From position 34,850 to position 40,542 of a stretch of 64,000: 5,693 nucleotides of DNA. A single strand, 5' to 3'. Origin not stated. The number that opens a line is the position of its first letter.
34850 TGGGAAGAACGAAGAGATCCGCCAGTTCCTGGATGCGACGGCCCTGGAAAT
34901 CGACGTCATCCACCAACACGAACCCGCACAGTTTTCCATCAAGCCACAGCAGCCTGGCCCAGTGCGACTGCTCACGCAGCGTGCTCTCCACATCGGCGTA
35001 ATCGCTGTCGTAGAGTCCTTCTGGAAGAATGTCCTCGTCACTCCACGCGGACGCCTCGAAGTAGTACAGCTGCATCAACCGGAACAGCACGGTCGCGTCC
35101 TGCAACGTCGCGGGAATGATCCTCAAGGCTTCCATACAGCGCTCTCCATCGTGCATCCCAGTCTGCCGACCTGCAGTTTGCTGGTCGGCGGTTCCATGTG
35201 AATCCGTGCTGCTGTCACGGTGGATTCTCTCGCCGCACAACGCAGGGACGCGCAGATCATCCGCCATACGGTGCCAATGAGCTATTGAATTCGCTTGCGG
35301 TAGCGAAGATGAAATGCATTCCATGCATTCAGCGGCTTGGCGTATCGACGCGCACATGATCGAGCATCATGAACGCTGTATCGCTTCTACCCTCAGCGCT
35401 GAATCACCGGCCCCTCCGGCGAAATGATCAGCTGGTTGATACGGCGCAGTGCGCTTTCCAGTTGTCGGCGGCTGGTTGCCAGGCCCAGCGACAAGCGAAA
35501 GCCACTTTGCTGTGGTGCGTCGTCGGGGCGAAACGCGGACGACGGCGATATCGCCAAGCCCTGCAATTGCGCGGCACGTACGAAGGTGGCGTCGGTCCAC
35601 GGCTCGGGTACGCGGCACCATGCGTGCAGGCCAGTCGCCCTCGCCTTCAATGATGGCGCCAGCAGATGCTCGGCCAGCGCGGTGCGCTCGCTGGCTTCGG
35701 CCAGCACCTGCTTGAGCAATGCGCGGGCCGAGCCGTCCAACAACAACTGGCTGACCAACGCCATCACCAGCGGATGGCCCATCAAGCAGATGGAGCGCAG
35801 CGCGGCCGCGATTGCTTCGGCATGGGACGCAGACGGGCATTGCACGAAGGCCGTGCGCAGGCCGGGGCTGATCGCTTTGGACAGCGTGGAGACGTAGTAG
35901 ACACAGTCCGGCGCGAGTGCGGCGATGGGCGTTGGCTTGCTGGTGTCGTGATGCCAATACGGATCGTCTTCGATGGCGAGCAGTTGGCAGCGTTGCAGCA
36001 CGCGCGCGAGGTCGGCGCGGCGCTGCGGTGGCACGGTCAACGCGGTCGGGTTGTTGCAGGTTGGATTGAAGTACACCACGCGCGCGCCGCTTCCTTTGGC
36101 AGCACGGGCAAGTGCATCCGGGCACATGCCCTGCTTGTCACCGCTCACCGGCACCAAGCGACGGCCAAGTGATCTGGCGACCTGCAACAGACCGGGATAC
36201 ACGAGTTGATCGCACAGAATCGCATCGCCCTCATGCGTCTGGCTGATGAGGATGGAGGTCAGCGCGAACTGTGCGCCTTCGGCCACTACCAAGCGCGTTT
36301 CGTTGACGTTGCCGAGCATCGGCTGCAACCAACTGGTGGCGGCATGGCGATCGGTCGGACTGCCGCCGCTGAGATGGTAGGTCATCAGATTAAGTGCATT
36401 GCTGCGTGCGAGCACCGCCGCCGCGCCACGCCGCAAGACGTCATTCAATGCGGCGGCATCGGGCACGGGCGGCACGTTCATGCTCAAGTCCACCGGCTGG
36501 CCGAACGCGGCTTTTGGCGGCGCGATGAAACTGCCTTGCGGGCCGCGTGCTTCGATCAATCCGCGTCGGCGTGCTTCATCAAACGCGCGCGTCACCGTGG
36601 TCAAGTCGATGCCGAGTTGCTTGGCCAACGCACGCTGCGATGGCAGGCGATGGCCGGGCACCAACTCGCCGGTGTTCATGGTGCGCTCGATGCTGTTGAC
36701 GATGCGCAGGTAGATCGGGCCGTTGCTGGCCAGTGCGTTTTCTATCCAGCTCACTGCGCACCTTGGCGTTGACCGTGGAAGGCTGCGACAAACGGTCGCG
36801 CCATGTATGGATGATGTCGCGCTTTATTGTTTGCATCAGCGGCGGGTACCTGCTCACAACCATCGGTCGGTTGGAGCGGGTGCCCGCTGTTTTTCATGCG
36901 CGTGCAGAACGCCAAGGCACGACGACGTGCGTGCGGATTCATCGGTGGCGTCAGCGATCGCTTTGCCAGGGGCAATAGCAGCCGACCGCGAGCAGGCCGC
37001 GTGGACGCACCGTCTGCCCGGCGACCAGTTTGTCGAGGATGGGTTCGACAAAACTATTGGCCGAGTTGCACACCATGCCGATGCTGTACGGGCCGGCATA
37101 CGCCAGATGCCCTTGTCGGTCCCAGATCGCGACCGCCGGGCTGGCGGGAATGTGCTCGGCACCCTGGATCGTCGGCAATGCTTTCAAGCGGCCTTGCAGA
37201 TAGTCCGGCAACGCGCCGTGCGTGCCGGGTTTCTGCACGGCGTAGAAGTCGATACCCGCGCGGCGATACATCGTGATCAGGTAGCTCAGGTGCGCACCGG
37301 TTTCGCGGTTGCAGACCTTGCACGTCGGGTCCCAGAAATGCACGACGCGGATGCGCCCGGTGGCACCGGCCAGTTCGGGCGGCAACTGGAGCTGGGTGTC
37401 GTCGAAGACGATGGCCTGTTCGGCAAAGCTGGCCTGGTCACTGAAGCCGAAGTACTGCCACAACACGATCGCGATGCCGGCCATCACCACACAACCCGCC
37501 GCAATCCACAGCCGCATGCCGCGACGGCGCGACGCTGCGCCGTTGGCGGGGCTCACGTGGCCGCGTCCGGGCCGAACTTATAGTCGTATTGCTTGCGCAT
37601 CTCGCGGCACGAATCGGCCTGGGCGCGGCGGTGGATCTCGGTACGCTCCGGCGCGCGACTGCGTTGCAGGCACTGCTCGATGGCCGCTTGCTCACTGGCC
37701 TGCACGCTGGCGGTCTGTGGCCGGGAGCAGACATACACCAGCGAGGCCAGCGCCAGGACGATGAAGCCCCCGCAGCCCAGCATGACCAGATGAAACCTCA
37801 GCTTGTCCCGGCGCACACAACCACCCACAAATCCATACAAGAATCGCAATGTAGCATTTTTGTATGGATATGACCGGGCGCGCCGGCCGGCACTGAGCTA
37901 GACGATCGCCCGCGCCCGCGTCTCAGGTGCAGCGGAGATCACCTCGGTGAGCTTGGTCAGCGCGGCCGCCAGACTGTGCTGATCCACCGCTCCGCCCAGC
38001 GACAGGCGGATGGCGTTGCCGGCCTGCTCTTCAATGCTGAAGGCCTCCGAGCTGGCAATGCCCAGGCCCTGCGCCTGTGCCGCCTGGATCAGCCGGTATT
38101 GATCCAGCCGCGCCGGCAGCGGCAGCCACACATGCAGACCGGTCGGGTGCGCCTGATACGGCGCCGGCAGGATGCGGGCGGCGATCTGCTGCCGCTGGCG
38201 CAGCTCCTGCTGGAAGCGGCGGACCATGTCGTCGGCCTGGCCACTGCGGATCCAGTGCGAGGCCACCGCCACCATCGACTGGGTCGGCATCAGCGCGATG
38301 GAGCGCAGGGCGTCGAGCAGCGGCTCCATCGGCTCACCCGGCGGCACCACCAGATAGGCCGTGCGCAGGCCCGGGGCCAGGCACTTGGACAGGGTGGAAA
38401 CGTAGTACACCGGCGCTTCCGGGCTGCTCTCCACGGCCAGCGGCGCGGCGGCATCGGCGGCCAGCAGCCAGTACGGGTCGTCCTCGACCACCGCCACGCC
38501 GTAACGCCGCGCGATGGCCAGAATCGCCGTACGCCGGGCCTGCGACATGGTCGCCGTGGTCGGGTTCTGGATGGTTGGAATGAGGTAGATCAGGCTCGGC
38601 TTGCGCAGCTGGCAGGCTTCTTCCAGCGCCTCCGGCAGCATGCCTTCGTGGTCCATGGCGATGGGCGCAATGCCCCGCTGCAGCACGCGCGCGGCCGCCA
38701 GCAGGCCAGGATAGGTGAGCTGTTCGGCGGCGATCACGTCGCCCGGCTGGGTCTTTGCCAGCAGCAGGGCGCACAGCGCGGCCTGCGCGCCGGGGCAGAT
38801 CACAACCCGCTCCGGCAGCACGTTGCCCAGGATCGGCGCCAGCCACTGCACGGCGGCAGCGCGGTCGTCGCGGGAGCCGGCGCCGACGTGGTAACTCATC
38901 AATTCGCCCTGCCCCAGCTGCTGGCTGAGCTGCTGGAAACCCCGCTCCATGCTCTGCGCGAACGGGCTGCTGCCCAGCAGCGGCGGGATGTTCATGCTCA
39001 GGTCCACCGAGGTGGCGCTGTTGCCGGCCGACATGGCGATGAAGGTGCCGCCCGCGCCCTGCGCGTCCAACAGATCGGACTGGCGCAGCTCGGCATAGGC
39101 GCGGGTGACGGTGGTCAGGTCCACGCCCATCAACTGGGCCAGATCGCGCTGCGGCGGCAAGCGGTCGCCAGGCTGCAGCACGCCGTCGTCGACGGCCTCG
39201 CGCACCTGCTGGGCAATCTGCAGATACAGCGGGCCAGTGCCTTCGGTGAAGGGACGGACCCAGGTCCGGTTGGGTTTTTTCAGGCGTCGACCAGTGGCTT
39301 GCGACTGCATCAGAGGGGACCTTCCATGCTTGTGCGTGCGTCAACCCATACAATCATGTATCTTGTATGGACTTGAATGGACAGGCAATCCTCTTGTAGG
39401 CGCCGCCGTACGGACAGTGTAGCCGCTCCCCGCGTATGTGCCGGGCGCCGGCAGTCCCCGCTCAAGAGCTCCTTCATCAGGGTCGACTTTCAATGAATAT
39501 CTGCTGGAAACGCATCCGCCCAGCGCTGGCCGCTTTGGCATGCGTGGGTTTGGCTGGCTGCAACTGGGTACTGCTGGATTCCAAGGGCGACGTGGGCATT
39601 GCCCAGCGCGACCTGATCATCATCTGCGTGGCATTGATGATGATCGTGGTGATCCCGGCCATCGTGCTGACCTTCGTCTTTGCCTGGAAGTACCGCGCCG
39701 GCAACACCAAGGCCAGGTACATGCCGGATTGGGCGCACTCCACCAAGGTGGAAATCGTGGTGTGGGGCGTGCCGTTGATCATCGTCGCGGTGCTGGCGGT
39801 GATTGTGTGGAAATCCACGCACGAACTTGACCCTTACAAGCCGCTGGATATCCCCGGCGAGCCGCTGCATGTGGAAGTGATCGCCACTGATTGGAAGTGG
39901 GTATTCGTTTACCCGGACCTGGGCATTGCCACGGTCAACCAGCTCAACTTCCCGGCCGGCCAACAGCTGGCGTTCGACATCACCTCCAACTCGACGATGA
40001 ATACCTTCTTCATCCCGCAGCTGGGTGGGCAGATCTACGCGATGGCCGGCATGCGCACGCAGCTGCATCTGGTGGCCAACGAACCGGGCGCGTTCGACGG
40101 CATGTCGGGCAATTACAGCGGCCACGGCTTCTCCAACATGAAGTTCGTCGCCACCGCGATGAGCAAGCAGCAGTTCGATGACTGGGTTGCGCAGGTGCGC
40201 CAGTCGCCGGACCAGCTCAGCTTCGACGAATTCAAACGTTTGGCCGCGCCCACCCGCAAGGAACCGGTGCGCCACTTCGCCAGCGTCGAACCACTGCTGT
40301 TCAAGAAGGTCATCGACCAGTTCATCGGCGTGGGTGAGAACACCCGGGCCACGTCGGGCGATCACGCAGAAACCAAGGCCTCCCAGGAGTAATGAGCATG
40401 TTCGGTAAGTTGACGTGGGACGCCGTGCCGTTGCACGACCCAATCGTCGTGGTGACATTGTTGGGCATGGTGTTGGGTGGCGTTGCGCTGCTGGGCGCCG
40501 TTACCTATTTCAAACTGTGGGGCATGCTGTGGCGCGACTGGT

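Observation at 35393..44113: Paralogous MocR pair with a shared operator motif linked to a respiratory oxidase operon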

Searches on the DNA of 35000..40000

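Call 30: search_rna_families(source=window, start=35000, end=40000, threshold=evalue, max_evalue=1)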
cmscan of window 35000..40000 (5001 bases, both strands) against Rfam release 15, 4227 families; matches with E-value up to 1: 1.
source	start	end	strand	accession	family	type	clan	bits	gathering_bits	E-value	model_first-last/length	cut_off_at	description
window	38512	38645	+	RF02648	Cis90_sRNA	Gene; sRNA;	-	16.3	50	0.87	1-237/237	no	Ruegeria cis90 sRNA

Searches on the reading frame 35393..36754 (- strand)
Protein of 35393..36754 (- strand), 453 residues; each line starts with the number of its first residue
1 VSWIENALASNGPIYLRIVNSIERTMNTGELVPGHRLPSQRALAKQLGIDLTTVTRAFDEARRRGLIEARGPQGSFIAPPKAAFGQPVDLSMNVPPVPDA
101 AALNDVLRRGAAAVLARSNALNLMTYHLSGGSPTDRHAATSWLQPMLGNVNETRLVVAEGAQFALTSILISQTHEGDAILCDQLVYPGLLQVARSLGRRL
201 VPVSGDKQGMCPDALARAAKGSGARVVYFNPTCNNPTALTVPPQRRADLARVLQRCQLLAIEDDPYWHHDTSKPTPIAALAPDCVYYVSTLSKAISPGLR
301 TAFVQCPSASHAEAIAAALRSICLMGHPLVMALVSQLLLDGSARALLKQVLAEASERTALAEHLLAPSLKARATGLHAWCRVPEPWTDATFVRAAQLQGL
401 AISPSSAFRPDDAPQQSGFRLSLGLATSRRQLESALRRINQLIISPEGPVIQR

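Call 3: search_protein_families(library=pfam, proteins=[window:35393-36754:-])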
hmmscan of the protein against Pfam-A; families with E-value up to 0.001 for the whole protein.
window:35393-36754:- (453 aa): 4 families
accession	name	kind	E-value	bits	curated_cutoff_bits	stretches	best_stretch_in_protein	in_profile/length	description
PF00155.27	Aminotran_1_2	-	1.2e-13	51.4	19.7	1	88-439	4-361/361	Aminotransferase class I and II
PF00392.27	GntR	-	2e-12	47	27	1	15-77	2-64/64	Bacterial regulatory proteins, gntR family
PF13730.12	HTH_36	-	0.00016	21.9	25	1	37-67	25-55/55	Helix-turn-helix domain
PF13545.12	HTH_Crp_2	-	0.00043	20.6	27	0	39-71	24-56/70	Crp-like helix-turn-helix domain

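Call 39: search_protein_families(library=ncbifam, proteins=[window:35393-36754:-])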
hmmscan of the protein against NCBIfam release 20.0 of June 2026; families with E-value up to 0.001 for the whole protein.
window:35393-36754:- (453 aa): 28 families (the best 25 are shown)
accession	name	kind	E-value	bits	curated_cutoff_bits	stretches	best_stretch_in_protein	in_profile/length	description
NF052286.1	ecto_TF_EhuR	exception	2.7e-98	329.5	480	1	3-446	1-452/458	MocR-like ectoine utilization transcription factor EhuR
NF052290.2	MocR_like_YczR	exception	3.9e-49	167.6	487.4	1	9-441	15-456/458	MocR-like transcription factor YczR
NF052282.1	PLP_TF_PdxR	equivalog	4.9e-46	157.7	320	1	13-438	1-446/448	MocR-like pyridoxine biosynthesis transcription factor PdxR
NF012025.0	PRK15481.1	equivalog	2.3e-30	105.6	573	1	18-424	11-412/432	MocR-like B6 salvage transcription factor PtsJ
NF052281.1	rhizopine_MocR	equivalog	7.8e-29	100.6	650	2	113-441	146-477/479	rhizopine catabolism transcriptional regulator MocR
TIGR04461.1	endura_MppQ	equivalog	5e-20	71.9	540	1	150-439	75-376/392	enduracididine biosynthesis enzyme MppQ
NF041364.1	GntC_guanitoxin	equivalog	6.3e-12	45.1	415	1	124-442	31-356/356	guanitoxin biosynthesis PLP-dependent (S)-gamma-hydroxy-L-arginine cyclodehydratase GntC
NF053730.1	TransRegRv1152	equivalog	1.7e-11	44.1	170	1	3-79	6-82/120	Rv1152 family transcriptional regulator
NF052285.1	GABA_TF_GabR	exception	2.7e-10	39.6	600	1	154-308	159-312/456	MocR-like transcriptional regulator GabR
TIGR02018.2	his_ut_repres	equivalog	5.4e-10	39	220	1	15-82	1-68/226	histidine utilization transcriptional repressor HutC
NF006488.0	PRK08912.1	equivalog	2.5e-09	36.6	498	1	98-278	36-215/387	aminotransferase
NF005588.0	PRK07309.1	equivalog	7e-09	35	576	1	127-315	64-260/391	pyridoxal phosphate-dependent aminotransferase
NF047563.1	modulin_PmtR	equivalog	1.2e-08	35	200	1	9-77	8-76/125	PSM export ABC transporter transcriptional regulator PmtR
NF005305.0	PRK06836.1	equivalog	3.2e-08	33.2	376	1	88-409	37-364/396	pyridoxal phosphate-dependent aminotransferase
NF005732.0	PRK07550.1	equivalog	3.4e-08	33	366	1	87-304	34-251/389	aminotransferase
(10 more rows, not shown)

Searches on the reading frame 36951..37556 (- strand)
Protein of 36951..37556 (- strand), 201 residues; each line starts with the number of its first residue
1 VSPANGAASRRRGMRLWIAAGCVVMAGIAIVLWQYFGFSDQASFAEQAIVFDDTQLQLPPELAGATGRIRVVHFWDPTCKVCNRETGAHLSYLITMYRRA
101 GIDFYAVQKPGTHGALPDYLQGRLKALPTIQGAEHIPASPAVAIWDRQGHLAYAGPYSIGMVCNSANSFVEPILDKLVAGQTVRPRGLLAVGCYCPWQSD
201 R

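Call 8: search_protein_families(library=pfam, proteins=[window:36951-37556:-], max_evalue=0.01)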
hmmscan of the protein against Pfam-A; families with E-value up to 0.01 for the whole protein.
window:36951-37556:- (201 aa): 1 family
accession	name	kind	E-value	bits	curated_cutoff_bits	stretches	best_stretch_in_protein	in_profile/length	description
PF20029.6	DUF6436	-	2.9e-37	127.8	27.3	1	49-197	3-133/133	Domain of unknown function (DUF6436)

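Call 39: search_protein_families(library=ncbifam, proteins=[window:36951-37556:-])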
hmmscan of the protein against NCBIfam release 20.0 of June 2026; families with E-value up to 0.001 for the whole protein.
window:36951-37556:- (201 aa): 0 families

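Call 89: search_solved_structures(query=window:36951-37556:-, max_evalue=1)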
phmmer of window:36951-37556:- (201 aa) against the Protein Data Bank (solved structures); distinct sequences matched with E-value up to 1: 2.
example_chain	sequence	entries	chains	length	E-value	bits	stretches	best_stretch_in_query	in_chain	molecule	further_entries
4nmu_A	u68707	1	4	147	0.07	15.9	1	60-121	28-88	Thiol-disulfide oxidoreductase ResA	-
1lu4_A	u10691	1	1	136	0.27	14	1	48-111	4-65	SOLUBLE SECRETED ANTIGEN MPT53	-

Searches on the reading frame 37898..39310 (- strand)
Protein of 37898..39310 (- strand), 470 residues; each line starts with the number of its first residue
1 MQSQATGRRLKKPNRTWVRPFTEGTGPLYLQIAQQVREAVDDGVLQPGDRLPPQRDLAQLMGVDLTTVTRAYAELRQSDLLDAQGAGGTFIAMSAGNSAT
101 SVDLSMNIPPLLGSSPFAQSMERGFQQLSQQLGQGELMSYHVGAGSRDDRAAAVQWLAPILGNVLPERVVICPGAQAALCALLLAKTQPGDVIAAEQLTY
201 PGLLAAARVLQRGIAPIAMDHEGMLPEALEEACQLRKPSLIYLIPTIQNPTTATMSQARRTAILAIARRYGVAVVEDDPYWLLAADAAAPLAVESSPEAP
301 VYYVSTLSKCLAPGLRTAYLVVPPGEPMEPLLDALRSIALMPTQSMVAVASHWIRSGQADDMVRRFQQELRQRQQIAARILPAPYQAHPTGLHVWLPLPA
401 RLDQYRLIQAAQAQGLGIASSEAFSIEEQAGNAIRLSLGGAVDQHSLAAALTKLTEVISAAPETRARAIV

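Call 3: search_protein_families(library=pfam, proteins=[window:37898-39310:-])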
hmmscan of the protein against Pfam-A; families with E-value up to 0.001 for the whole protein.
window:37898-39310:- (470 aa): 3 families
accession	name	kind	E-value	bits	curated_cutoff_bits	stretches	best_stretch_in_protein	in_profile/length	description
PF00155.27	Aminotran_1_2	-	6e-17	62.3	19.7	1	102-451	4-358/361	Aminotransferase class I and II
PF00392.27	GntR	-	8.5e-16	57.8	27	1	28-91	1-64/64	Bacterial regulatory proteins, gntR family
PF13545.12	HTH_Crp_2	-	0.00092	19.6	27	0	53-85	24-56/70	Crp-like helix-turn-helix domain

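Call 14: find_related_loci(query=window:37898-39310:-, collection=genome_contigs, flank=6000)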
Query window:37898-39310:- (470 aa) in genome_contigs; peptide patterns used: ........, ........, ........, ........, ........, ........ (x = any residue, [..] = any of these).
102 stretches matched a pattern; 29 encode a relative of the query (tblastn E <= 1e-3); 29 distinct loci.
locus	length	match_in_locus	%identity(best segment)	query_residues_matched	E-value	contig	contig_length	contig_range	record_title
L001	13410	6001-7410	96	1-470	0e+0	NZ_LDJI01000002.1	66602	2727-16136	Stenotrophomonas humi strain DSM 18929 contig_2, whole genome shotgun sequence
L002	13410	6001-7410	96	1-470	0e+0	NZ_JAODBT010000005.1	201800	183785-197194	Stenotrophomonas sp. Iso1 sequence05_Stenotrophomonas_Iso2__40323.284, whole genome shotgun sequence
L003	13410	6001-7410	96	1-470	0e+0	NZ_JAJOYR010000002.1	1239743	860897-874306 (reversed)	Stenotrophomonas sp. SY1 scaffold2, whole genome shotgun sequence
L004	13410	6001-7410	91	1-470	0e+0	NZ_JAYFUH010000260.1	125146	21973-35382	Stenotrophomonas capsici strain MH1 jcf7180000287915, whole genome shotgun sequence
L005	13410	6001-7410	94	1-470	0e+0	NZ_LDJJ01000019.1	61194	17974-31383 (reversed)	Stenotrophomonas terrae strain DSM 18941 contig_19, whole genome shotgun sequence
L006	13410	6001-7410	94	1-470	0e+0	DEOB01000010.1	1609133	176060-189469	MAG TPA_asm: Stenotrophomonas sp. UBA2629 UBA2629_contig_3, whole genome shotgun sequence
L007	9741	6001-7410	94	1-470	0e+0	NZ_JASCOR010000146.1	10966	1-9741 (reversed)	Stenotrophomonas sp. PS02298 NODE_146_length_10966_cov_17.541655, whole genome shotgun sequence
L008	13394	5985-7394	94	1-470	0e+0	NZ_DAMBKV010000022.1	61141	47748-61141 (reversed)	MAG: Stenotrophomonas sp. isolate CTOTU49008 NODE_55_length_61141_cov_22.241627, whole genome shotgun sequence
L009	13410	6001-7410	93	1-470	0e+0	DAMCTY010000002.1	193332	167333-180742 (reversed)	MAG TPA_asm: Stenotrophomonas sp. isolate CTOTU50078 NODE_25_length_193332_cov_17.613379, whole genome shotgun sequence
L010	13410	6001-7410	93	1-470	0e+0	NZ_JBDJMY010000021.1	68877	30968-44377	Stenotrophomonas terrae strain TWI583 contig00021, whole genome shotgun sequence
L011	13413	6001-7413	83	1-470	0e+0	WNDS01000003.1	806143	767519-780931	MAG: Stenotrophomonas maltophilia isolate cluster_DBSCAN_round3_0 GAK31_3, whole genome shotgun sequence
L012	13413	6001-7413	80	1-470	0e+0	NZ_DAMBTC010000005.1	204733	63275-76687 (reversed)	MAG: Stenotrophomonas lactitubi isolate CTOTU49242 NODE_5_length_204733_cov_114.196049, whole genome shotgun sequence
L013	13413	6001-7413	81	1-470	0e+0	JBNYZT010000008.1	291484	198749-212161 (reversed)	Stenotrophomonas indicatrix strain B50/22 NODE_8_length_291484_cov_16.761773, whole genome shotgun sequence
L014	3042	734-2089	46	17-470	9e-119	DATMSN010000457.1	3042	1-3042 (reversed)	MAG TPA_asm: Duganella sp. isolate SMAG_U12987 k141_171326, whole genome shotgun sequence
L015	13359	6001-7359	45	16-470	4e-114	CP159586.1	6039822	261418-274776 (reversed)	Massilia sp. SR12 chromosome, complete genome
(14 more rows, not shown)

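Call 39: search_protein_families(library=ncbifam, proteins=[window:37898-39310:-])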
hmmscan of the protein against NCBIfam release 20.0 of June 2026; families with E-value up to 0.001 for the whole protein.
window:37898-39310:- (470 aa): 53 families (the best 25 are shown)
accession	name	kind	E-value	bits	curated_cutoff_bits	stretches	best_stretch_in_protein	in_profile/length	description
NF052286.1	ecto_TF_EhuR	exception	1.3e-114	383.3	480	1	22-464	6-455/458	MocR-like ectoine utilization transcription factor EhuR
NF052282.1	PLP_TF_PdxR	equivalog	1.4e-58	199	320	1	27-454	1-447/448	MocR-like pyridoxine biosynthesis transcription factor PdxR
NF052290.2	MocR_like_YczR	exception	1e-49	169.5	487.4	1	21-455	13-455/458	MocR-like transcription factor YczR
NF012025.0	PRK15481.1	equivalog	4.8e-34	117.8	573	1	31-450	10-425/432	MocR-like B6 salvage transcription factor PtsJ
TIGR04461.1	endura_MppQ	equivalog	1.5e-31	109.8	540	1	164-464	75-386/392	enduracididine biosynthesis enzyme MppQ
NF052281.1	rhizopine_MocR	equivalog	1.3e-30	106.5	650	2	132-457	151-478/479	rhizopine catabolism transcriptional regulator MocR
NF052285.1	GABA_TF_GabR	exception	2.3e-22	79.5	600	1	163-458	154-456/456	MocR-like transcriptional regulator GabR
NF053730.1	TransRegRv1152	equivalog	1.7e-16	60.2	170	1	16-97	5-86/120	Rv1152 family transcriptional regulator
NF041364.1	GntC_guanitoxin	equivalog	1.9e-15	56.6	415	1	140-456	33-355/356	guanitoxin biosynthesis PLP-dependent (S)-gamma-hydroxy-L-arginine cyclodehydratase GntC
NF004770.0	PRK06108.1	subfamily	2e-14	53.2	422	1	132-459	62-393/396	pyridoxal phosphate-dependent aminotransferase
NF047563.1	modulin_PmtR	equivalog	1.6e-10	41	200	1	25-92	10-77/125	PSM export ABC transporter transcriptional regulator PmtR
NF005732.0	PRK07550.1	equivalog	5.3e-10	38.9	366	1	115-343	44-273/389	aminotransferase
TIGR02018.2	his_ut_repres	equivalog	1.9e-09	37.2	220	1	29-99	1-71/226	histidine utilization transcriptional repressor HutC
TIGR03947.1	viomycin_VioD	equivalog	3.4e-09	36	390.9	1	166-369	69-270/359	capreomycidine synthase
TIGR02325.1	C_P_lyase_phnF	equivalog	4.7e-09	36.1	156.8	1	28-94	9-75/238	phosphonate metabolism transcriptional regulator PhnF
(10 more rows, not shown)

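Call 90: search_solved_structures(query=window:37898-39310:-, max_evalue=1e-10)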
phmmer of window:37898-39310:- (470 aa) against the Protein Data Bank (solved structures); distinct sequences matched with E-value up to 1e-10: 24.
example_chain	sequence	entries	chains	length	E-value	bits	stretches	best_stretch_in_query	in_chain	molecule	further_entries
1x0m_A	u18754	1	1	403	4.8e-31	111.5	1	138-459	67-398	Aminotransferase II Homologue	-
3aov_A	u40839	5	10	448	6.8e-31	111.1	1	138-459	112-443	Putative uncharacterized protein PH0207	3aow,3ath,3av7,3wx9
2egy_A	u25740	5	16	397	1.2e-24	90.5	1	139-455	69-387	Alpha-aminodipate aminotransferase | 2-aminoadipate transaminase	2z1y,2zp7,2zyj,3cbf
1wst_A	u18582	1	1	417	3.5e-24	88.9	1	140-459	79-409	multiple substrate aminotransferase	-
8tn2_A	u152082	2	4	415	9.9e-22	80.9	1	125-439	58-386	PLP-dependent aminotransferase MppQ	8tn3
2zc0_A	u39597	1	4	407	1.5e-21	80.3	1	163-440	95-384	Alanine glyoxylate transaminase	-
4gdy_A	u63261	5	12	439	1.3e-16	64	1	170-442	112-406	Kynurenine/alpha-aminoadipate aminotransferase, mitochondrial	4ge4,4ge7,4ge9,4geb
3ue8_A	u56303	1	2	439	3.5e-16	62.6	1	170-442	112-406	Kynurenine/alpha-aminoadipate aminotransferase, mitochondrial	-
6s8w_A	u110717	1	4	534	3.6e-16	62.6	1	188-286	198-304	Aromatic aminotransferase Aro8, putative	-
2qlr_A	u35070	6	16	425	3.6e-16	62.5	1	170-442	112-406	Kynurenine/alpha-aminoadipate aminotransferase mitochondrial | Kynurenine/alpha-aminoadipate aminotransferase, mitochondrial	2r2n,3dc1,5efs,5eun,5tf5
2xh1_A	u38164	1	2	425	3.6e-16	62.5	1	170-442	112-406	KYNURENINE/ALPHA-AMINOADIPATE AMINOTRANSFERASE, MITOCHONDRIAL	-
2vgz_A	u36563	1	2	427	3.7e-16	62.5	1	170-442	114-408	KYNURENINE/ALPHA-AMINOADIPATE AMINOTRANSFERASE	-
6d0a_A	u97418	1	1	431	3.8e-16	62.5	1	170-442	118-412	Kynurenine/alpha-aminoadipate aminotransferase, mitochondrial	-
6t8p_A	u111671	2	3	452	4.4e-16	62.3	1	170-442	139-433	Kynurenine/alpha-aminoadipate aminotransferase, mitochondrial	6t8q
6hnb_A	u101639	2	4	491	6.5e-15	58.4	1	170-286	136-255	Aromatic amino acid aminotransferase I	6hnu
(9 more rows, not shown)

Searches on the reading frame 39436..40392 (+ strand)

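Call 3: search_protein_families(library=pfam, proteins=[window:39436-40392:+])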
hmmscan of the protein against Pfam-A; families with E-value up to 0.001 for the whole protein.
window:39436-40392:+ (318 aa): 2 families
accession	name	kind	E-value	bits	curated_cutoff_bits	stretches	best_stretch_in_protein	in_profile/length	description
PF06481.20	COX_ARM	-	5.9e-13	48.9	23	1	255-298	1-44/46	COX Aromatic Rich Motif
PF00116.26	COX2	-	6.8e-05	23.2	22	1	167-240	45-118/120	Cytochrome C oxidase subunit II, periplasmic domain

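Call 39: search_protein_families(library=ncbifam, proteins=[window:39436-40392:+])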
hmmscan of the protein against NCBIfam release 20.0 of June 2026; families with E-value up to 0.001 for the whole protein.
window:39436-40392:+ (318 aa): 5 families
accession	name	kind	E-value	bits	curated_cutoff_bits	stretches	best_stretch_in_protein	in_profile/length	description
NF007816.0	PRK10525.1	equivalog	1.4e-123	412.1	511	1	35-312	18-297/318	cytochrome o ubiquinol oxidase subunit II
TIGR01433.1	CyoA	equivalog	7.9e-104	346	266.2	1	33-255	4-226/226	ubiquinol oxidase subunit II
TIGR01432.1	QOXA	equivalog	2.5e-51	174.2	240.95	1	39-254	10-226/227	cytochrome aa3 quinol oxidase subunit II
TIGR02866.1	CoxB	equivalog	2.2e-34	118.8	147.7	1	61-251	13-201/202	cytochrome c oxidase subunit II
NF050117.1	aa3_CtaC_Actin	exception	1.5e-16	60.4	250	1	61-252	41-243/244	aa3-type cytochrome oxidase subunit II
